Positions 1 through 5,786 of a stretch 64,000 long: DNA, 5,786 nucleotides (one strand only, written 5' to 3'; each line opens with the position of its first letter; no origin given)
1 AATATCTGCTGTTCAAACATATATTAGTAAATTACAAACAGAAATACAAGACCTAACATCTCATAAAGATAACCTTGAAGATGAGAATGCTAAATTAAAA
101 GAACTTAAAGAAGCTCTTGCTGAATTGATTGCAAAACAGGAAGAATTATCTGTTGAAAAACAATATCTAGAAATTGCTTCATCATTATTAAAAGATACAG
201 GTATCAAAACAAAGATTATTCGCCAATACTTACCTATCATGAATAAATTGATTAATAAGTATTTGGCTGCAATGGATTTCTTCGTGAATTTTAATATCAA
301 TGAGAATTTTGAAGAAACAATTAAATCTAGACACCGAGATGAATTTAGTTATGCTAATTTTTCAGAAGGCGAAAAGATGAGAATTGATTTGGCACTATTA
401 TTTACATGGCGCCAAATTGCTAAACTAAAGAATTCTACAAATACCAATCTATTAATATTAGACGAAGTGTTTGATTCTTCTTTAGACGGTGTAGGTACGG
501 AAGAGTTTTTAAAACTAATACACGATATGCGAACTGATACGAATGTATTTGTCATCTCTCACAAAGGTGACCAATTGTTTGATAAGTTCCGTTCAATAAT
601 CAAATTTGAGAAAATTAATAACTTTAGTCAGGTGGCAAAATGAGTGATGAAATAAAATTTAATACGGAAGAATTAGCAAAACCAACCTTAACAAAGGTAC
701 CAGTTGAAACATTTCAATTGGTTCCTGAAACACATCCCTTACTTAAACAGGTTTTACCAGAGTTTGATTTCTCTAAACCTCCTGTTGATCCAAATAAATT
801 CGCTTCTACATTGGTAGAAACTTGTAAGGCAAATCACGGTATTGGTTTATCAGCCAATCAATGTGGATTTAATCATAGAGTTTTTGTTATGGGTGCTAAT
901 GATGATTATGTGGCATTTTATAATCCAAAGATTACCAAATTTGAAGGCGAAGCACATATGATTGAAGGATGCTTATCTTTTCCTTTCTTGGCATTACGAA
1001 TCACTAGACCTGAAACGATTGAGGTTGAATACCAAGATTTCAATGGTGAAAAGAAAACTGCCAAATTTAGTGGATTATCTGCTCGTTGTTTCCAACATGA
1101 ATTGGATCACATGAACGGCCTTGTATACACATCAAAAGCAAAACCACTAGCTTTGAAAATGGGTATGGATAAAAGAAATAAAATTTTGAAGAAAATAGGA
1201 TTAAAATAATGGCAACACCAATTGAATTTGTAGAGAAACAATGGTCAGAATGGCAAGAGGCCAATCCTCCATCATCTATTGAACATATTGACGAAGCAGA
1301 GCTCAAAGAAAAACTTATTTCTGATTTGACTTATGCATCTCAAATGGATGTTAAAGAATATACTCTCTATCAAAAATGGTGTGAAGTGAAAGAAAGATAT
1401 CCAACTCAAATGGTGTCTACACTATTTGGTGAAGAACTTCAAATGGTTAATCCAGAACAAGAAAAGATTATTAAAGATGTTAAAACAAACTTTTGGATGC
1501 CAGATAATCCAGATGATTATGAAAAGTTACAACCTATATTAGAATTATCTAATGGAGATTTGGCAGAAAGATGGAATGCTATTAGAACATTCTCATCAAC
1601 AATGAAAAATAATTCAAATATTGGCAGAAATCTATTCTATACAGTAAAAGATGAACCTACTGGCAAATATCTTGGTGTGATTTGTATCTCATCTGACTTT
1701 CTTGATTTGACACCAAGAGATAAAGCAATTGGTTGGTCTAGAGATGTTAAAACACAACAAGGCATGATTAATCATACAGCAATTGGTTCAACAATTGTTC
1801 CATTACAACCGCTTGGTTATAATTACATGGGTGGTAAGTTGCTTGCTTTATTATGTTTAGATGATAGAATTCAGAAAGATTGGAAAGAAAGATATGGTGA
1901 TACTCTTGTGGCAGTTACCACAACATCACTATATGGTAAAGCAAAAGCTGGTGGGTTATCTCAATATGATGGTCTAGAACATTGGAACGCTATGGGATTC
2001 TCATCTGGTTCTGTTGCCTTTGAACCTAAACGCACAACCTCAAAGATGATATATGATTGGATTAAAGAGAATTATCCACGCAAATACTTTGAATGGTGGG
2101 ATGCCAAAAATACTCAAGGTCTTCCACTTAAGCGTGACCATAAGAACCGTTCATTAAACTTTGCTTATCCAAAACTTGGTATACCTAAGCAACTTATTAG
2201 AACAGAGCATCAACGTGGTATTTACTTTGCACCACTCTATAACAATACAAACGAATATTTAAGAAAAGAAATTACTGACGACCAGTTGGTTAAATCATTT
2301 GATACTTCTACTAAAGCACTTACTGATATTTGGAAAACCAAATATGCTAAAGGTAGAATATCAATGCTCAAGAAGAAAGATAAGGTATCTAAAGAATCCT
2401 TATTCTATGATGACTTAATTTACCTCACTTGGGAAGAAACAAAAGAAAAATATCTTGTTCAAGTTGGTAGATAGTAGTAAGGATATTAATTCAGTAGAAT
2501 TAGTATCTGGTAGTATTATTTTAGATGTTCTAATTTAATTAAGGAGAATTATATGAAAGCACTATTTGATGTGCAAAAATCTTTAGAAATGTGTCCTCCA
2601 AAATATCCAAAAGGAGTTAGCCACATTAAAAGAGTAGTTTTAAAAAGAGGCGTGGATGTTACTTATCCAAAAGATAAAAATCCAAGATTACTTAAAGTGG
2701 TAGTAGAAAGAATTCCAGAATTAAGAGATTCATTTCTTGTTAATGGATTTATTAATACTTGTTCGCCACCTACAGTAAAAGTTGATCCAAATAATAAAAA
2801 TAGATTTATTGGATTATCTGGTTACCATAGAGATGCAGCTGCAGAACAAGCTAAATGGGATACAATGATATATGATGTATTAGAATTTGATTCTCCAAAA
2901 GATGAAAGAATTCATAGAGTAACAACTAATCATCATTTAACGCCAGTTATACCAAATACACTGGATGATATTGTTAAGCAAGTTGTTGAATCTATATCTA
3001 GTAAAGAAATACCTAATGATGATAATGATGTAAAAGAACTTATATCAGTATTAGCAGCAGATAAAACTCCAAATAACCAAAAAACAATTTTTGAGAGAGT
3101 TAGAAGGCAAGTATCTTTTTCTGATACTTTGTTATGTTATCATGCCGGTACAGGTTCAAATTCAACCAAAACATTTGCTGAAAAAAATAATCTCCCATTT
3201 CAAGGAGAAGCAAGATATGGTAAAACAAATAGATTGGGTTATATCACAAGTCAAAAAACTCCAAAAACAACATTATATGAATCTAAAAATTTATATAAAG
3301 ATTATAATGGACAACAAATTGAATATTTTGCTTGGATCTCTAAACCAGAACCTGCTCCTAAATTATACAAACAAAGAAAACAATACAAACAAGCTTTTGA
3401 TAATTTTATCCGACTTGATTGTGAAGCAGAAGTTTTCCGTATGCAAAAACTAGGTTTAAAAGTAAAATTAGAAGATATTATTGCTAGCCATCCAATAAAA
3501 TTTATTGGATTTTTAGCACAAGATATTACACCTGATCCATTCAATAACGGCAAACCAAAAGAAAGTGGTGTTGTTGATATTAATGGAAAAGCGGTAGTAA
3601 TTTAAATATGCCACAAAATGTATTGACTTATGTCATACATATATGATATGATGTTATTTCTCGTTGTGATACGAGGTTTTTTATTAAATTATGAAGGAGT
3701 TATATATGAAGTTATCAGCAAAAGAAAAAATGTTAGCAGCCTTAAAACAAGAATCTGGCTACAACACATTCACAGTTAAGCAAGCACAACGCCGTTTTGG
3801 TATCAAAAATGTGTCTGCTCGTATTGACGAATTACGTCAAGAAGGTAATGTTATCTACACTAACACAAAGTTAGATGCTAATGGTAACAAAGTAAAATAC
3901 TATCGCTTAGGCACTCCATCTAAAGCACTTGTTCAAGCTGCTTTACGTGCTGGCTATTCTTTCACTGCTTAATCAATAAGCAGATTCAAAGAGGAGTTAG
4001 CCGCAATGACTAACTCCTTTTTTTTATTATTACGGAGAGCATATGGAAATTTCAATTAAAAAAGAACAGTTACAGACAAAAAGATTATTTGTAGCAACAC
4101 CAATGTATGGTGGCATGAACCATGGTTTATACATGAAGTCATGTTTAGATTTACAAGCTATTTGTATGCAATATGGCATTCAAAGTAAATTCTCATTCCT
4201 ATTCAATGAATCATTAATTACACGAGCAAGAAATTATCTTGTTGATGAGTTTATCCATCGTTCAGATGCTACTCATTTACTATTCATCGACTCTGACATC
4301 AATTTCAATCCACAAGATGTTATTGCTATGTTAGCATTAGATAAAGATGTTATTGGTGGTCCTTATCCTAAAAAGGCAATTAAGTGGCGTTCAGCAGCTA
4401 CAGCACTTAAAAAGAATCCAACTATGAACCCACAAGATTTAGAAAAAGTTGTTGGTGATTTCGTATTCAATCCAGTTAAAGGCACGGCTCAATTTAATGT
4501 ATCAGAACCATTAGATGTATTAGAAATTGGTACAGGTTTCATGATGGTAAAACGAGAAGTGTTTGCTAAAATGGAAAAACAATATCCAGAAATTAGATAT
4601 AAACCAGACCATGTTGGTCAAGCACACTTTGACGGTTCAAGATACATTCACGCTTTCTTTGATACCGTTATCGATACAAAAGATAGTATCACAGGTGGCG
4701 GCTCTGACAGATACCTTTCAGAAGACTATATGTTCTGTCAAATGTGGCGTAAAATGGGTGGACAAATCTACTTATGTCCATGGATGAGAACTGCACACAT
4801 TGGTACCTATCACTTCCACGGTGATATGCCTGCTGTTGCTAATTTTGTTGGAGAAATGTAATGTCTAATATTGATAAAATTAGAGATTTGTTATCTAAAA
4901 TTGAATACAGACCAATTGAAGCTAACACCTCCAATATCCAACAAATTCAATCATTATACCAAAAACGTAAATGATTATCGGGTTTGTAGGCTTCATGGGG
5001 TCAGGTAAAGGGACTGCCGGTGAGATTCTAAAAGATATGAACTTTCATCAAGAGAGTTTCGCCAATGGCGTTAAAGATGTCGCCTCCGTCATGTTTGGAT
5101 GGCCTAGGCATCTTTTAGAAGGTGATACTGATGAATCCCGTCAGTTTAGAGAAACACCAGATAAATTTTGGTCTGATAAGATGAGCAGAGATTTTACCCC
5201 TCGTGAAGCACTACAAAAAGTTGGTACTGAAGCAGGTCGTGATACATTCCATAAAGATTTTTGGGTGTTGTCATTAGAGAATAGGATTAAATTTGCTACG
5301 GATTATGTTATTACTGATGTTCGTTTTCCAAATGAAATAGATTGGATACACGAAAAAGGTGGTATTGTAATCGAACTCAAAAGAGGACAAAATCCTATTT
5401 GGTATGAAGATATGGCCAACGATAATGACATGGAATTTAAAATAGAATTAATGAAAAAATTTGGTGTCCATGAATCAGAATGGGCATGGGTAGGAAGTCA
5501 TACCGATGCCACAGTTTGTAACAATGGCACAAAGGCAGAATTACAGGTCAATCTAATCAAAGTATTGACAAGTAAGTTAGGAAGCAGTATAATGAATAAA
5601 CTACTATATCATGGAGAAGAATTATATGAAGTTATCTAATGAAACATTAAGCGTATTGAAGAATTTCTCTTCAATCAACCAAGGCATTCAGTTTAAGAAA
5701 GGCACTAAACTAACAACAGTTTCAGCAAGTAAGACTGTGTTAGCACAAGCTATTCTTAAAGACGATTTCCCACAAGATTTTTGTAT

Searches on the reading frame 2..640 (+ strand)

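Call 57: search_protein_families(library=pfam, proteins=[window:2-640:+], max_evalue=0.001)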
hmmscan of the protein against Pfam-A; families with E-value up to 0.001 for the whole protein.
window:2-640:+ (213 aa): 1 family
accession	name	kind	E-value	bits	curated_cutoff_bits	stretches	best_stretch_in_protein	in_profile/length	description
PF02463.25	SMC_N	-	5.6e-09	36.2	40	1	24-200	112-209/220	RecF/RecN/SMC N terminal domain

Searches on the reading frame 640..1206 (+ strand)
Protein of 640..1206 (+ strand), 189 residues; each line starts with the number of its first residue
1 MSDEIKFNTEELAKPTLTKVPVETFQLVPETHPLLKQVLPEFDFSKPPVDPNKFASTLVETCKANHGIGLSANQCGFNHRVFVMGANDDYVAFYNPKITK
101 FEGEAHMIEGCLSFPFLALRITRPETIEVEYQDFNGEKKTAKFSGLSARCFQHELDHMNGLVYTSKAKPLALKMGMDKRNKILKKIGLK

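Call 57: search_protein_families(library=pfam, proteins=[window:640-1206:+], max_evalue=0.001)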
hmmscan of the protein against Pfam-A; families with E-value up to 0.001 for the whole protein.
window:640-1206:+ (189 aa): 1 family
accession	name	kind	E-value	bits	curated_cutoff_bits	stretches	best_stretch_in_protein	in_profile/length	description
PF01327.26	Pep_deformylase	-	4.1e-36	124.4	22.8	1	31-170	8-153/156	Polypeptide deformylase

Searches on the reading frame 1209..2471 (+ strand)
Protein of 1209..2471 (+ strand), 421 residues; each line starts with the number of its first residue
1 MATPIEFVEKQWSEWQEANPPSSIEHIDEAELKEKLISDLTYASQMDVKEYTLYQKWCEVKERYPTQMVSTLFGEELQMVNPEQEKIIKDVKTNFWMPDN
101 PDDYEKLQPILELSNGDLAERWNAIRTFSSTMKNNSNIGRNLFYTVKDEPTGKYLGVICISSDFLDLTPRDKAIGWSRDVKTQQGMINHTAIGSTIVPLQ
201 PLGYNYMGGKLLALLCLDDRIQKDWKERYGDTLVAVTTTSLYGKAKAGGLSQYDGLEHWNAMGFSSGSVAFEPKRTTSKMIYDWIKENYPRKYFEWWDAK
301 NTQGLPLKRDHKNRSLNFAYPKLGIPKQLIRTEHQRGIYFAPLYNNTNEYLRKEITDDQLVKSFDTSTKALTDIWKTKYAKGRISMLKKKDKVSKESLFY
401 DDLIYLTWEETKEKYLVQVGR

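Call 34: search_protein_families(library=phrogs, proteins=[window:1209-2471:+], max_evalue=0.00001)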
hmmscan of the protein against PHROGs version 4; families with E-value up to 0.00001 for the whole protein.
window:1209-2471:+ (421 aa): 1 family
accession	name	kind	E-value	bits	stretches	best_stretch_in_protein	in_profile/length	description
phrog_19197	-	unknown function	1.2e-26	94.8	1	127-328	90-275/375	-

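Call 57: search_protein_families(library=pfam, proteins=[window:1209-2471:+], max_evalue=0.001)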
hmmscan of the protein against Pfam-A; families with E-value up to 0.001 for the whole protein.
window:1209-2471:+ (421 aa): 1 family
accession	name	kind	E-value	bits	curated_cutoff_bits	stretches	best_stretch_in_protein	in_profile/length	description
PF14236.12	DruA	-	7.6e-21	75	27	1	134-352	76-296/297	Druantia protein DruA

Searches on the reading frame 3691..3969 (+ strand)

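Call 57: search_protein_families(library=pfam, proteins=[window:3691-3969:+], max_evalue=0.001)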
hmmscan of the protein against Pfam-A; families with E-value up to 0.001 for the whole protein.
window:3691-3969:+ (93 aa): 1 family
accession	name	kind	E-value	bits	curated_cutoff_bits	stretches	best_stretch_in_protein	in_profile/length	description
PF14090.12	HTH_39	-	8.8e-06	25.9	21.3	1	11-71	3-65/70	Winged helix-turn-helix domain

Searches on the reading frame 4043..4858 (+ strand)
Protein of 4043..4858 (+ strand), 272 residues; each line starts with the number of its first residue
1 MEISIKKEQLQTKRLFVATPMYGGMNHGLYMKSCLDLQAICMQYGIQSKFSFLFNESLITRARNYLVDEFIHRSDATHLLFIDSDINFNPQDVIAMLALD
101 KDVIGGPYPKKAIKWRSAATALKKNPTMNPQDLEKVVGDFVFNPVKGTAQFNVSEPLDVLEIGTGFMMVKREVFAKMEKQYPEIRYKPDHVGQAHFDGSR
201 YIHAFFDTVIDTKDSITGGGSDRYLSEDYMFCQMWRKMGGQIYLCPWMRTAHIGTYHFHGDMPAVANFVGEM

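Call 34: search_protein_families(library=phrogs, proteins=[window:4043-4858:+], max_evalue=0.00001)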
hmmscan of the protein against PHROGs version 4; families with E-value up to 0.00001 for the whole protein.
window:4043-4858:+ (272 aa): 1 family
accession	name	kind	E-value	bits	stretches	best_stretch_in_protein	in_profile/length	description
phrog_1574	-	unknown function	1.1e-64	219.4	1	1-260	1-236/240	-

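Call 57: search_protein_families(library=pfam, proteins=[window:4043-4858:+], max_evalue=0.001)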
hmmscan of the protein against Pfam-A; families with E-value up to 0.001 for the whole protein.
window:4043-4858:+ (272 aa): 1 family
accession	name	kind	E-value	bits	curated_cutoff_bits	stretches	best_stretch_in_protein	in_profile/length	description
PF03452.20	Anp1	-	0.00013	22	28.8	1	58-104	120-166/263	Anp1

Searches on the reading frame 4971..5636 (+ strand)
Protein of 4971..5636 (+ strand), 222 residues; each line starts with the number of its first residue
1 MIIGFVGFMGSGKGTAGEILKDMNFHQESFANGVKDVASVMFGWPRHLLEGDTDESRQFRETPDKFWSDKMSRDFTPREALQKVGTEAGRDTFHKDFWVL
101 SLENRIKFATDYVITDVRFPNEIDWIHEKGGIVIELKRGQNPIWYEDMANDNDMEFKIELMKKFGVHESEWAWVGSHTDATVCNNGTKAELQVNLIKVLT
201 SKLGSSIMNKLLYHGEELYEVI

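Call 57: search_protein_families(library=pfam, proteins=[window:4971-5636:+], max_evalue=0.001)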
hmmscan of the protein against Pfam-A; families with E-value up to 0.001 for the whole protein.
window:4971-5636:+ (222 aa): 1 family
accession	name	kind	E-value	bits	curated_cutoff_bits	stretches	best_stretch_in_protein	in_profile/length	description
PF21448.3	DNMK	-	3.4e-06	27.3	27.1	1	72-141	125-199/232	Deoxynucleotide monophosphate kinase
